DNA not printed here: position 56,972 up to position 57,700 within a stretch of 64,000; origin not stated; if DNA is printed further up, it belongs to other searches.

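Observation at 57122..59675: ATP synthase operon extended by translationally coupled DUF898 membrane protein and M48 metallopeptidase genes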

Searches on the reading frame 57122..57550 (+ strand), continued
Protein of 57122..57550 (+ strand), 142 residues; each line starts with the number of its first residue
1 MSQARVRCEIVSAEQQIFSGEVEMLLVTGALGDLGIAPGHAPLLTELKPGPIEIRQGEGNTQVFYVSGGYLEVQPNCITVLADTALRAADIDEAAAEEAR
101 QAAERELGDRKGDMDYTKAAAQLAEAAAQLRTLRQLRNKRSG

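Call 76: find_encoding_contigs(protein=P0179, flank=6000, max_places=1)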
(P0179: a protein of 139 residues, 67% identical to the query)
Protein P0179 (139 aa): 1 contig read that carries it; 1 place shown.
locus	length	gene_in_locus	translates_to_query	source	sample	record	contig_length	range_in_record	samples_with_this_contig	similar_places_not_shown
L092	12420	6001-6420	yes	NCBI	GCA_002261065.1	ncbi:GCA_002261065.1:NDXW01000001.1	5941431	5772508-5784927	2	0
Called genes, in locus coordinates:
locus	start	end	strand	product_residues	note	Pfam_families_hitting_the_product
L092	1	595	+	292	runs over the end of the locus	PF00119:ATP-synt_A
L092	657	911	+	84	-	PF00137:ATP-synt_C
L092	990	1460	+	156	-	PF00430:ATP-synt_B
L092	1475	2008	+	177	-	PF00213:OSCP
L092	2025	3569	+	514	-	PF02874:ATP-synt_ab_N, PF00006:ATP-synt_ab, PF00306:ATP-synt_ab_C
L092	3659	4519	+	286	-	PF00231:ATP-synt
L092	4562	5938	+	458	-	PF02874:ATP-synt_ab_N, PF00006:ATP-synt_ab, PF22919:ATP-synt_VA_C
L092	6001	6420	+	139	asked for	PF02823:ATP-synt_DE_N, PF00401:ATP-synt_DE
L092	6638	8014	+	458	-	PF00483:NTP_transferase, PF01128:IspD, PF02348:CTP_transf_3 (weak), PF12804:NTP_transf_3, PF25084:LbH_EIF2B, PF00132:Hexapep, PF25087:GMPPB_C, PF00132:Hexapep, +1 more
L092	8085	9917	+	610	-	PF13230:GATase_4 (weak), PF13522:GATase_6, PF13537:GATase_7, PF01380:SIS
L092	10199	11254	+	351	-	-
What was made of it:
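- Closest known: Canonical gammaproteobacterial atpIBEFHAGDC-glmUS arrangement. Same: Zooshikella shows the plain form (call 76).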

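Call 77: find_encoding_contigs(protein=P0223, flank=6000, max_places=1)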
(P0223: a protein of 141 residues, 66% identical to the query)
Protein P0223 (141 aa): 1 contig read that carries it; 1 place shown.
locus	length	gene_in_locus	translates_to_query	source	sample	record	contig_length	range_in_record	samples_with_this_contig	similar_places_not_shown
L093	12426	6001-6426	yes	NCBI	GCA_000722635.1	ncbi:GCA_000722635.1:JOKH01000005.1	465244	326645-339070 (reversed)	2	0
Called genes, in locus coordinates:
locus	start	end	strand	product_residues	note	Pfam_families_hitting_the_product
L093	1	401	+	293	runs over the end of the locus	PF00119:ATP-synt_A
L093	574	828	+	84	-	PF00137:ATP-synt_C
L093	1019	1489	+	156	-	PF00430:ATP-synt_B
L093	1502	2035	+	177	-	PF00213:OSCP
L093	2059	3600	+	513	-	PF02874:ATP-synt_ab_N, PF00006:ATP-synt_ab, PF00306:ATP-synt_ab_C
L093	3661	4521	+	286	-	PF00231:ATP-synt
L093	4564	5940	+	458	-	PF02874:ATP-synt_ab_N, PF00006:ATP-synt_ab, PF22919:ATP-synt_VA_C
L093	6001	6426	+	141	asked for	PF02823:ATP-synt_DE_N, PF00401:ATP-synt_DE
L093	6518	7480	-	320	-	-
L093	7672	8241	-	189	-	PF03831:YjdM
